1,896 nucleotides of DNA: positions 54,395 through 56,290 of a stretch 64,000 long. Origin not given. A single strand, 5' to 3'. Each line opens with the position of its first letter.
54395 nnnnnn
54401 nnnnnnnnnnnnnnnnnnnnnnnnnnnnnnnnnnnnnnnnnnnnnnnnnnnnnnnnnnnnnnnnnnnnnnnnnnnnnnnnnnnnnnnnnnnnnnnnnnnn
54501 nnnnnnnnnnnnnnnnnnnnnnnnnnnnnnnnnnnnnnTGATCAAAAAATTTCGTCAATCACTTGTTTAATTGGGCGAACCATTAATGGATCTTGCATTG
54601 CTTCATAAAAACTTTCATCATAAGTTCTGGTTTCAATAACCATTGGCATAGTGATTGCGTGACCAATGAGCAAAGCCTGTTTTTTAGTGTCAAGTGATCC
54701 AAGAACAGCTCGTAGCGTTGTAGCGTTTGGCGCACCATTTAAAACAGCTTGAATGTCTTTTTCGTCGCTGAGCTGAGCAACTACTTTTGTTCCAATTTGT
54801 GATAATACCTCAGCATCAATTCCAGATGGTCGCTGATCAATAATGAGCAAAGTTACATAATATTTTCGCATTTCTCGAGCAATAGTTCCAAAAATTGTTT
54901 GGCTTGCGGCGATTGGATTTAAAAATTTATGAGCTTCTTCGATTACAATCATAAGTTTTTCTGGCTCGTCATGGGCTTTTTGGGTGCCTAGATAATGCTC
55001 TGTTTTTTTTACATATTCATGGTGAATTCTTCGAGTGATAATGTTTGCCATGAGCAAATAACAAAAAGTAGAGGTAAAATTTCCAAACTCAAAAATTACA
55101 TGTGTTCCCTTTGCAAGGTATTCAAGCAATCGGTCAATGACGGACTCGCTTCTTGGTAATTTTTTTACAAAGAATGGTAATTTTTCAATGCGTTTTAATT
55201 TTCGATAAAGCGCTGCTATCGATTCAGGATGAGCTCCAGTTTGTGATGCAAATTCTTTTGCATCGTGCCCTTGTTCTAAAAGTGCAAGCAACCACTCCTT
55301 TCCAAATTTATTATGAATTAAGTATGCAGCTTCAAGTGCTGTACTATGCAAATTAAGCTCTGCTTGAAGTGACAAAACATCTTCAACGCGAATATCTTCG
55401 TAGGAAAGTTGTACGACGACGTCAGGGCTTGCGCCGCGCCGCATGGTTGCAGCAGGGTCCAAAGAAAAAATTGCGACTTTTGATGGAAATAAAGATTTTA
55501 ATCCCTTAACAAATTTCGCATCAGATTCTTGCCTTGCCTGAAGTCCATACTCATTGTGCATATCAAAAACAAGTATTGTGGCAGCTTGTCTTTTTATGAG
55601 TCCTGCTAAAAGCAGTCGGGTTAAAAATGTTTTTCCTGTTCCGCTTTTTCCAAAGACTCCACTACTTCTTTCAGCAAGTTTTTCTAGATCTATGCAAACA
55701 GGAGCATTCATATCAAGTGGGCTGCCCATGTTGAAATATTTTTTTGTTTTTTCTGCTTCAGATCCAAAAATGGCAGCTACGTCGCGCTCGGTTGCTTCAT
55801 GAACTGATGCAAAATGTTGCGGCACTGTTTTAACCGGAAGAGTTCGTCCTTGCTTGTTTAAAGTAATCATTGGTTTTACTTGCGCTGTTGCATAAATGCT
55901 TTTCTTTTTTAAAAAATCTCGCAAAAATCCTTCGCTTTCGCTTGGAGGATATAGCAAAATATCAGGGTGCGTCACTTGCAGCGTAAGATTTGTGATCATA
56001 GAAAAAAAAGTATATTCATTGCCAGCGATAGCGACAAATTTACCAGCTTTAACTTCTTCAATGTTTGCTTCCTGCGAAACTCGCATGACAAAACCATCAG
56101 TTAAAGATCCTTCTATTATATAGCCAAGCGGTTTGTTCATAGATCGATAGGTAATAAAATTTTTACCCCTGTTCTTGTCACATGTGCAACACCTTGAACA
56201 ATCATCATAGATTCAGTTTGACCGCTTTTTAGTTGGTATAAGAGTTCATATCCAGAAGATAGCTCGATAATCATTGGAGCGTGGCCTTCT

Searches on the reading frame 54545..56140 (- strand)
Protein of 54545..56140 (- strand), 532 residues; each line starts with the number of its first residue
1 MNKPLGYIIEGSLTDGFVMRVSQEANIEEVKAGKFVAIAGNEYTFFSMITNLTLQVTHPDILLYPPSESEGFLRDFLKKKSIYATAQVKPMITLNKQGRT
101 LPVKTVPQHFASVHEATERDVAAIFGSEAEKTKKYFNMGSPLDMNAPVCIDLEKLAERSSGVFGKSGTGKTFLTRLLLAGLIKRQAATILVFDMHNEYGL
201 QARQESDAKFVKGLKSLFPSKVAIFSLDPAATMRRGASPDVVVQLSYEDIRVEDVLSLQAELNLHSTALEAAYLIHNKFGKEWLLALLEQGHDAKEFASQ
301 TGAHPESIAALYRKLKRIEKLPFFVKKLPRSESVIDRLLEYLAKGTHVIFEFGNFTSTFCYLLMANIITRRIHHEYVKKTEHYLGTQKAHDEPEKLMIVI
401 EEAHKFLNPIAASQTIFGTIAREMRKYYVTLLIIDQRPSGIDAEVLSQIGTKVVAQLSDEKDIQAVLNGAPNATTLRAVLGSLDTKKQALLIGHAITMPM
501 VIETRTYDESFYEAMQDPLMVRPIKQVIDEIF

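Call 64: search_protein_families(library=pfam, proteins=[window:54545-56140:-], max_evalue=0.0001)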
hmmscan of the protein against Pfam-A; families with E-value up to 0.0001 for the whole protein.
window:54545-56140:- (532 aa): 3 families
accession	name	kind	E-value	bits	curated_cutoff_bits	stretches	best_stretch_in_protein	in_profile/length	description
PF01935.23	DUF87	-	1.3e-28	101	23.2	1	137-372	2-220/220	Helicase HerA, central domain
PF09378.16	HAS-barrel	-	1e-05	26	25.2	1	5-91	1-81/90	HAS barrel domain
PF13401.12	AAA_22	-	2e-05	25.4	27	0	162-193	10-40/130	AAA domain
